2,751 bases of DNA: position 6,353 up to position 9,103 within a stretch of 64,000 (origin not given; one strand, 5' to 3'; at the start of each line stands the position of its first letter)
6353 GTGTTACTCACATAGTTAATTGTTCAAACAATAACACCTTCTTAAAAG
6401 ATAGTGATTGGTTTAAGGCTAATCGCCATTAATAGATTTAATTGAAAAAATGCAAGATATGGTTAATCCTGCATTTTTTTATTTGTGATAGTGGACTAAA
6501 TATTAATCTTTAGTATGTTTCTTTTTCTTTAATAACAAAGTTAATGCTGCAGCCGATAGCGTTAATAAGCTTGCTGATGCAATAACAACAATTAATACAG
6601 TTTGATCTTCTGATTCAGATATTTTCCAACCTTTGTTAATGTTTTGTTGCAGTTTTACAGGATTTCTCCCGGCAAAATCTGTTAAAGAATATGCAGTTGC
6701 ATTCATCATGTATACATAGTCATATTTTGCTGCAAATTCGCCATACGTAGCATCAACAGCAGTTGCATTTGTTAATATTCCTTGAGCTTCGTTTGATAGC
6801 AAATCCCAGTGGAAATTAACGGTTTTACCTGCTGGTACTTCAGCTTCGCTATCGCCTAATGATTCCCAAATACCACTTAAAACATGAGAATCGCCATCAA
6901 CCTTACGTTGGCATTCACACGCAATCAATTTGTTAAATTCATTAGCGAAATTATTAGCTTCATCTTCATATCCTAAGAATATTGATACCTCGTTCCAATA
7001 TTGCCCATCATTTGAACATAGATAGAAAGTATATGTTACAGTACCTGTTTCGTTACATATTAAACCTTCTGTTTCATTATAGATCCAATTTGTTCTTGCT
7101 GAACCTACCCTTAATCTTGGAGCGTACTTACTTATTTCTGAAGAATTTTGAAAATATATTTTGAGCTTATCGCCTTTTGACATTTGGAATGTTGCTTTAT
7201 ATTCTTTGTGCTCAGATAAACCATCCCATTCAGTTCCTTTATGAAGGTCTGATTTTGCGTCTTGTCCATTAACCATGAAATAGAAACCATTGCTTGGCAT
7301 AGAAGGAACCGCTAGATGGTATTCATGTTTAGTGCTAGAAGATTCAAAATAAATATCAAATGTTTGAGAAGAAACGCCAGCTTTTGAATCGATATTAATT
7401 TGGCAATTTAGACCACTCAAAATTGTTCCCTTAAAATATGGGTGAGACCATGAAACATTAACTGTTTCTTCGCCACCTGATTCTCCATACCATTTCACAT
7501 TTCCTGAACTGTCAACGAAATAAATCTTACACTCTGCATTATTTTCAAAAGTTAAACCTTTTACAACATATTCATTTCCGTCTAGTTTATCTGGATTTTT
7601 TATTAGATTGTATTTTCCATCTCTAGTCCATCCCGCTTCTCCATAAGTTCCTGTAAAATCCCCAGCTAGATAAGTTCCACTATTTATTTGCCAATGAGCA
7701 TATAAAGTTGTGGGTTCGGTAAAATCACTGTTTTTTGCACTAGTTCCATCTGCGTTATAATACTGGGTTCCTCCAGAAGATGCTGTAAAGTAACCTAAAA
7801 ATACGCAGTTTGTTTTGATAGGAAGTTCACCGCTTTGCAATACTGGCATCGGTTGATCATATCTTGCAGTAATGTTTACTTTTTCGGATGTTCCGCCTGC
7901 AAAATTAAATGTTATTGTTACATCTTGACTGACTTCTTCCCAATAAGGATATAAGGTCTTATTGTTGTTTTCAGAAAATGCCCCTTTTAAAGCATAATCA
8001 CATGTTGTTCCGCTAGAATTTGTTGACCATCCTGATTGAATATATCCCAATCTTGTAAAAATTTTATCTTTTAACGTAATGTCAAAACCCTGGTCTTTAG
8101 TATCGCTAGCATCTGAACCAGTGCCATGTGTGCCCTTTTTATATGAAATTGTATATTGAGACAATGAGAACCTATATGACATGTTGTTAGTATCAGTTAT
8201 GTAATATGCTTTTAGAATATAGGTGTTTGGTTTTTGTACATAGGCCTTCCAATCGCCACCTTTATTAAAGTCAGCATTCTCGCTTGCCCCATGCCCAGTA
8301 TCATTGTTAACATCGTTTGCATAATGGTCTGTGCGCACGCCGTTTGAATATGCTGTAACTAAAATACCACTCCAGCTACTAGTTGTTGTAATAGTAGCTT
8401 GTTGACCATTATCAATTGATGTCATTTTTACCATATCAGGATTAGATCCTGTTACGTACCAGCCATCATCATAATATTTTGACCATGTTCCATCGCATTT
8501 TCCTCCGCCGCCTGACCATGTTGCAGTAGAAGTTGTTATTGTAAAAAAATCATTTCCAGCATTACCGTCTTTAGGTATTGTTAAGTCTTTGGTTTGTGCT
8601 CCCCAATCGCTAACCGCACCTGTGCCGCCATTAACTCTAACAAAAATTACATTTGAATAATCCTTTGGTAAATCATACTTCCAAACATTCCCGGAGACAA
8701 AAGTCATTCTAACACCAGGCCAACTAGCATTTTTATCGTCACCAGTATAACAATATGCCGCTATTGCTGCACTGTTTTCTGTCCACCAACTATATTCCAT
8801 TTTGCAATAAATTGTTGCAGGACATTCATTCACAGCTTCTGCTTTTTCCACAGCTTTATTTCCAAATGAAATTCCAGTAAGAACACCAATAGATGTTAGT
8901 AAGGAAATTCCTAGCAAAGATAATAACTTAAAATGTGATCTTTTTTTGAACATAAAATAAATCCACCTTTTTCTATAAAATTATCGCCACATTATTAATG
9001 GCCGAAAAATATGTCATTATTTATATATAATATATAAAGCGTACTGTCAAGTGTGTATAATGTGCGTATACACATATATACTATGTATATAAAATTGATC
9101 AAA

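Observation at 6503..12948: Paralogous surface proteins combine a CBM25/26-like module, Flg_new repeats and a non-LPXTG tripartite C-terminal anchor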

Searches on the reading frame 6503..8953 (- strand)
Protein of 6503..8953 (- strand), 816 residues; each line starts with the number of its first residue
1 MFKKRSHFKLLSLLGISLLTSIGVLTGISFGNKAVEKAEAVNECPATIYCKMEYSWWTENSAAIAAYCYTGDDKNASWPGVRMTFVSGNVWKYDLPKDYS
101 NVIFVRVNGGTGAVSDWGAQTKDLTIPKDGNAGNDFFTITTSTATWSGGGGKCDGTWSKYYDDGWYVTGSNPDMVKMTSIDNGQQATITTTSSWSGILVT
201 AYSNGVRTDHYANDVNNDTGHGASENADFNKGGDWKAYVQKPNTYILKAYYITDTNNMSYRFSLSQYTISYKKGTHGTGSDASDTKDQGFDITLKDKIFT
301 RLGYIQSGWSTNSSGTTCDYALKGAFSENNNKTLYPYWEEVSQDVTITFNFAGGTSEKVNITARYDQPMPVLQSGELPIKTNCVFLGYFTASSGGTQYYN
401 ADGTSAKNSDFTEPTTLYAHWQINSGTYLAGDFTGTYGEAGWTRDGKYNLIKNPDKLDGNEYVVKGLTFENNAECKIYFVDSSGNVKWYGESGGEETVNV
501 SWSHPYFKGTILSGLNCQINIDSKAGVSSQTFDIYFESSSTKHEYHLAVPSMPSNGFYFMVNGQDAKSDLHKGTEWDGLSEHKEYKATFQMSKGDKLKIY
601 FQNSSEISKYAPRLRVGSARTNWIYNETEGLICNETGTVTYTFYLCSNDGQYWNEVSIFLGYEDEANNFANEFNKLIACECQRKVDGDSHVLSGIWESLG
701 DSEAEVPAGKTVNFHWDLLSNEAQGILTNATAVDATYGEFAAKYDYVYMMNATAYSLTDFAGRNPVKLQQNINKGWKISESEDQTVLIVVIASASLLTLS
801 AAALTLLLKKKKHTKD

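Call 3: search_protein_families(library=pfam, proteins=[window:6503-8953:-], max_evalue=0.01)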
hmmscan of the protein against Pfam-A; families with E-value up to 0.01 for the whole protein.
window:6503-8953:- (816 aa): 2 families
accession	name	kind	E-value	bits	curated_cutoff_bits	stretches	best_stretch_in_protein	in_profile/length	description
PF09479.16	Flg_new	-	2.5e-10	40.8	27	2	267-335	1-63/65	Listeria-Bacteroides repeat domain (List_Bact_rpt)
PF16738.10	CBM26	-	1.2e-05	25.8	28.1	1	62-109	10-60/70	Starch-binding module 26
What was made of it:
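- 7691..8155 (-): Flg_new (Listeria-Bacteroides) repeat region of A (about aa 267-421). Pfam PF09479 E 2.5e-10, two stretches, best at 267-335 (call 3).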

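Call 8: search_protein_families(library=ncbifam, proteins=[window:6503-8953:-], max_evalue=1)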
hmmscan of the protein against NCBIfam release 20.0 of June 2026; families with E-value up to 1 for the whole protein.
window:6503-8953:- (816 aa): 1 family
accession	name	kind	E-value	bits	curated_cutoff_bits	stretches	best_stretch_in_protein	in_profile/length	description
NF052405.1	NOV5WD8W_fam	equivalog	0.067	13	170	1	441-479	99-134/137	NOV5WD8W family nitrogen cycling protein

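Call 24: find_encoding_contigs(protein=window:6503-8953:-, flank=10000, max_places=10)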
Protein window:6503-8953:- (816 aa): no gene with exactly this product is on record in the collection.

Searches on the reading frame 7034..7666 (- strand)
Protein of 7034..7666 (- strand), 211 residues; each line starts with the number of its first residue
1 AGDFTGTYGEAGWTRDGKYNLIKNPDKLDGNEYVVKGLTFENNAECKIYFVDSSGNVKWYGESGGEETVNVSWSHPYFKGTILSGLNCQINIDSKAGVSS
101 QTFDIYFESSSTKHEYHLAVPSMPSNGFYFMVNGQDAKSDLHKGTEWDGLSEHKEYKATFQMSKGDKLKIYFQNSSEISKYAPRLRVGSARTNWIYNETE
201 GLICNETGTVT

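Call 77: search_protein_families(library=pfam, proteins=[window:7034-7666:-], max_evalue=0.05)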
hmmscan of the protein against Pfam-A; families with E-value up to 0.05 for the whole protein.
window:7034-7666:- (211 aa): 1 family
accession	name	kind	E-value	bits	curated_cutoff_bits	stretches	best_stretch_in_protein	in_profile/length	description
PF01878.24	EVE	-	0.031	14.7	23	1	142-176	20-54/145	EVE domain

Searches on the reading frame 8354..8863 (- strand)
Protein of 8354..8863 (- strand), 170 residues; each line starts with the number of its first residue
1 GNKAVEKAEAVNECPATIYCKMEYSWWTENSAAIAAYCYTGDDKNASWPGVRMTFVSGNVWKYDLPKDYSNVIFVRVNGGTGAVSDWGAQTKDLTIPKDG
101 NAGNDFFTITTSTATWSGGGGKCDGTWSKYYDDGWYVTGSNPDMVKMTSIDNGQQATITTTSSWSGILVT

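Call 25: predict_structure(protein=window:8354-8863:-)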
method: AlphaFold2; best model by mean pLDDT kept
length: 170 residues; sequences in the alignment: 1
mean_pLDDT: 33.2   pTM: 0.30
mean pLDDT of the five models: 33.2, 30.0, 28.7, 27.0, 26.8
residues with pLDDT >= 90: 0; 70-90: 0; 50-70: 3; < 50: 167
segments of 3 or more residues with pLDDT < 50: 1-19, 21-37, 40-170
pLDDT, mean of each block of 10 residues (from residue 1): 35 40 45 47 40 37 32 28 24 30 35 29 30 27 28 30 28
secondary structure, 60 per line:
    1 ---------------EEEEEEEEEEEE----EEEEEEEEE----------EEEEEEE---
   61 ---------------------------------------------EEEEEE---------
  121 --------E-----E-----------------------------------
elements in order: E16-27 E32-40 E51-57 E106-111
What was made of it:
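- Tried and rejected: Single-sequence AF2 of the A module failed with pLDDT 33 (call 25).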

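Call 61: search_protein_families(library=pfam, alignment_id=A3, max_evalue=0.01)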
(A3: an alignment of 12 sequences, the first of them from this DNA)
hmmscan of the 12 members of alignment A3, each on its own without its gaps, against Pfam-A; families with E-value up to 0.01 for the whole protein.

A. member 1, seq(140 aa): 1 family
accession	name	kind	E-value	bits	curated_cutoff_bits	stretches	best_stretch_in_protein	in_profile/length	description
PF16738.10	CBM26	-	6.2e-07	29.9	28.1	1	27-74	10-60/70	Starch-binding module 26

B. families by the number of members that match (of 12 scanned): 1 family
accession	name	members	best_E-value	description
PF16738.10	CBM26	7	7.7e-08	Starch-binding module 26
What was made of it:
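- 8459..8824 (-): CBM26-like module of A (about aa 44-165; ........, IFVRVN, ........). Pfam CBM26 29.9 bits against GA 28.1 on the isolated module (call 61).
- On CBM26 (Pfam PF16738): The isolated A module scores 29.9, which passes, and 7 of 12 homologous modules match at E<0.01 (call 61).
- Checked: It passes for the isolated A module (29.9 bits; call 61).
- CBM26 reaches 29.9 bits against a cutoff of 28.1 on the isolated A module, and 7 of 12 homologous modules match (call 61).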

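Call 62: search_solved_structures(query=A3, max_evalue=1, show_alignments=2)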
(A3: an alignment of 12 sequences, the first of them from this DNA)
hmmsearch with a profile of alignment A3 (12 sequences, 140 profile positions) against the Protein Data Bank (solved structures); distinct sequences matched with E-value up to 1: 8.
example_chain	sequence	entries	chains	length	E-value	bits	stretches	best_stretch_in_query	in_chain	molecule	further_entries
9qf9_A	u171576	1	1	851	1.1e-10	44.8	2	26-74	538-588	Ruminococcus bromii Amy16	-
7uwu_A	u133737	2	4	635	1.9e-05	27.9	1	27-67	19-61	Starch Adherence System protein 6 (Sas6)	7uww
4mqd_A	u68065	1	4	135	0.089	16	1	50-120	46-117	DNA-entry nuclease inhibitor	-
4oo3_A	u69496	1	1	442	0.11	15.7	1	36-62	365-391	hypothetical protein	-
8iml_M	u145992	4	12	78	0.39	13.9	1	79-123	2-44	CpcD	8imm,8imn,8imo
9vtg_Lc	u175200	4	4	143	0.42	13.8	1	68-135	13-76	60S ribosomal protein L28-1-like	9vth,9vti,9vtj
8azw_N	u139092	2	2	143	0.68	13.1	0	68-134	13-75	eL28 (60S ribosomal protein L28)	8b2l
7qiw_r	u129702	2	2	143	0.99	12.6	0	68-134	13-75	Ribosomal_L28e domain-containing protein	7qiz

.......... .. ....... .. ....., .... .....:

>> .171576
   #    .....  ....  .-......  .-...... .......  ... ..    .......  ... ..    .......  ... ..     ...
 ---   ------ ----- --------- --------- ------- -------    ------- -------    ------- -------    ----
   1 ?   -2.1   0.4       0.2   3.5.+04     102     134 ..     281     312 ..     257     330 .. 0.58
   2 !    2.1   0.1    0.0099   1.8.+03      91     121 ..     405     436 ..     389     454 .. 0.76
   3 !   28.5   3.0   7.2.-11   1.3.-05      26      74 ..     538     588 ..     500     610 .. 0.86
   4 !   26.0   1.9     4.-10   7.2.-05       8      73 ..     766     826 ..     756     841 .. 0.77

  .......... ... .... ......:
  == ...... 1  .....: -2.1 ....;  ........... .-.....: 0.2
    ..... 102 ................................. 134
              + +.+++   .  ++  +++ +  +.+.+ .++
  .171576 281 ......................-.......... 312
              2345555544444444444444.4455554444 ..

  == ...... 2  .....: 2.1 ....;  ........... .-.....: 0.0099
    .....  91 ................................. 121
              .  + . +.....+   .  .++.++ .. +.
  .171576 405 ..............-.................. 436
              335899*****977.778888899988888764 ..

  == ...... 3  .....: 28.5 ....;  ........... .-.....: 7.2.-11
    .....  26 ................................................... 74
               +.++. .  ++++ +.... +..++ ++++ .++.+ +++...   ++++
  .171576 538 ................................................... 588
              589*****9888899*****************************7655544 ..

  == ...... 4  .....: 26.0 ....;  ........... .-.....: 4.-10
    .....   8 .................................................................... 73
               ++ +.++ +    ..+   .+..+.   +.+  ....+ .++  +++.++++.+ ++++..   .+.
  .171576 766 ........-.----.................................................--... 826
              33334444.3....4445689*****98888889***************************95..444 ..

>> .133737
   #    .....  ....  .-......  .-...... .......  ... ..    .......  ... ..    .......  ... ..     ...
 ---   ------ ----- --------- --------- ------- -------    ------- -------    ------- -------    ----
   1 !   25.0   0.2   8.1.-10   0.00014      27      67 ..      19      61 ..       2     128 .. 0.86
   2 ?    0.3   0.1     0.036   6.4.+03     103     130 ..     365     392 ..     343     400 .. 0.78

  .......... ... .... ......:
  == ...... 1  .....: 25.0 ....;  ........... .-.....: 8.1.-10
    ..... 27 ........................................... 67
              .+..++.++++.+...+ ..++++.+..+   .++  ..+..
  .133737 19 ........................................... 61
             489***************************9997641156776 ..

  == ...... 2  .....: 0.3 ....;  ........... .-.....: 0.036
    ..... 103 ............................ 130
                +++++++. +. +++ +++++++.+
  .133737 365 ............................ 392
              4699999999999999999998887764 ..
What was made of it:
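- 8459..8824 (-): PDB profile hits Amy16 at 1e-10 and Sas6 at 2e-5 (call 62).
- On CBM26 (Pfam PF16738): The alignment runs over the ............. core (call 62).
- A profile search of PDB hits R. bromii Amy16 (1.1e-10) and Sas6 (1.9e-5) (call 62).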

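Call 69: predict_structure(alignment_id=A3)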
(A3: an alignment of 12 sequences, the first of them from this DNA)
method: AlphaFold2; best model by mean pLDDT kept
length: 140 residues; sequences in the alignment: 12
mean_pLDDT: 79.1   pTM: 0.75
mean pLDDT of the five models: 79.1, 77.2, 76.0, 74.2, 73.4
residues with pLDDT >= 90: 58; 70-90: 44; 50-70: 19; < 50: 19
segments of 3 or more residues with pLDDT < 50: 1-8, 132-134, 138-140
pLDDT, mean of each block of 10 residues (from residue 1): 44 86 86 95 95 91 92 90 90 70 78 67 76 46
secondary structure, 60 per line:
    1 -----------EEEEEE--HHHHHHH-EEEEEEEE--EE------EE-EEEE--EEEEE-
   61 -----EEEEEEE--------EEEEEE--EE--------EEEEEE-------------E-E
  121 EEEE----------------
elements in order: E12-17 H20-26 E28-35 E49-52 E55-59 E66-72 E81-86 E99-104 E120-124
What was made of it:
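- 8459..8824 (-): AF2 pLDDT 79 (call 69).
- On CBM26 (Pfam PF16738): AF2 gives pLDDT 79 with the core above 90 (call 69).
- The AF2 model has pLDDT 79 (call 69).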

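Call 72: fold_search(model_id=the predicted structure, library=pdb)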
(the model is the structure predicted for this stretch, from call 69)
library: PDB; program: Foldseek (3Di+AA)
matches with E <= 10: 645; with E <= 0.001: 0
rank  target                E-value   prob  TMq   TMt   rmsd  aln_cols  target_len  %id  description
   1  7uww_B                4.9e-03  1.00  0.39  0.11   6.9       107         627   20  Sas6 with alpha-cyclodextrin (released 2023-06-14)
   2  2j43_B                5.5e-03  0.99  0.38  0.27   5.5        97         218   12  Alpha-glucan recognition by family 41 carbohydrate-binding modules from streptococcal virulence factors (released 2006-12-11)
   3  2lab_MODEL_1_A        5.8e-03  1.00  0.45  0.55   4.8       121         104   20  Solution Strucuture of the CBM25-2 of beta/alpha-amylase from Paenibacillus polymyxa (released 2012-04-04)
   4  2ya1_A                1.3e-02  0.96  0.36  0.07   6.1       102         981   12  Product complex of a multi-modular glycogen-degrading pneumococcal virulence factor SpuA (released 2011-04-20)
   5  7uwu_B                1.7e-02  0.99  0.39  0.11   5.3       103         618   20  Starch adherence system protein 6 (Sas6) (released 2023-06-14)
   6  2c3h_B                1.7e-02  0.90  0.33  0.45   7.5       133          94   11  Structure of CBM26 from Bacillus halodurans amylase in complex with maltose (released 2005-10-17)
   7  7uwu_A                1.8e-02  0.99  0.39  0.11   5.1       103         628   20  Starch adherence system protein 6 (Sas6) (released 2023-06-14)
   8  2j71                  2.3e-02  0.99  0.45  0.59   4.7       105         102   17  alpha-glucan recognition by a family 41 carbohydrate-binding module from Thermotoga maritima pullulanase PulA (released 2006-10-17)
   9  2c3g                  2.3e-02  0.91  0.35  0.45   7.6       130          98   15  Structure of CBM26 from Bacillus halodurans amylase (released 2005-10-17)
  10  7uww_A                3.4e-02  0.97  0.39  0.11   5.1       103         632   20  Sas6 with alpha-cyclodextrin (released 2023-06-14)
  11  2c3h_A                3.4e-02  0.87  0.34  0.45   7.5       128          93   15  Structure of CBM26 from Bacillus halodurans amylase in complex with maltose (released 2005-10-17)
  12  2c3h_D                3.8e-02  0.89  0.35  0.47   7.7       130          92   17  Structure of CBM26 from Bacillus halodurans amylase in complex with maltose (released 2005-10-17)
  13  8x8k_C                3.8e-02  0.85  0.34  0.43   4.7        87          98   18  Crystal structure of STBD1 CBM20 domain in complex with maltotetraose (released 2024-09-18)
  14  2laa_MODEL_1_A        4.1e-02  0.82  0.36  0.44   6.2       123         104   23  Solution Strucuture of the CBM25-1 of beta/alpha-amylase from Paenibacillus polymyxa (released 2012-04-04)
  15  2c3v_A                4.6e-02  0.77  0.34  0.45   7.5       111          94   13  Structure of iodinated CBM25 from Bacillus halodurans amylase (released 2005-10-17)
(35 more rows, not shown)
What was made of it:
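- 8459..8824 (-): The Foldseek top 24 hits are all alpha-glucan CBMs (call 72)
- On CBM26 (Pfam PF16738): Foldseek ranks 1-24 are all alpha-glucan CBMs (Sas6, CBM25, CBM26, CBM41, CBM20), but E is 5e-3 to 0.2 and TM is 0.31-0.48 (call 72).
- Closest known: Ruminococcus bromii Sas6 and amylosome CBM26 proteins. Same: The N-terminal module has CBM26-type sequence and fold (calls 61, 62, 72).
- The best 24 Foldseek hits are all alpha-glucan CBMs from families 20, 25, 26 and 41 (call 72).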

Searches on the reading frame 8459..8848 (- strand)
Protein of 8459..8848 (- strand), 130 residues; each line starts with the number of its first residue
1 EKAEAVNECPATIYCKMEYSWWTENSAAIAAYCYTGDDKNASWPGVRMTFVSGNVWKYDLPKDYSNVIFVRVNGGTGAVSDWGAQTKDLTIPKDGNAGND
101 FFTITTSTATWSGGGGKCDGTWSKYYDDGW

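Call 50: find_homologous_proteins(query=window:8459-8848:-, max_evalue=0.001)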
Query window:8459-8848:- (130 aa): 1 proteins with E <= 0.001 among 12 candidates.
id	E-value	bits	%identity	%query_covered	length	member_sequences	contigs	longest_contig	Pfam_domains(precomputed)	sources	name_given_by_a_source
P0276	9.8e-26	108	52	88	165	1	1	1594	-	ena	-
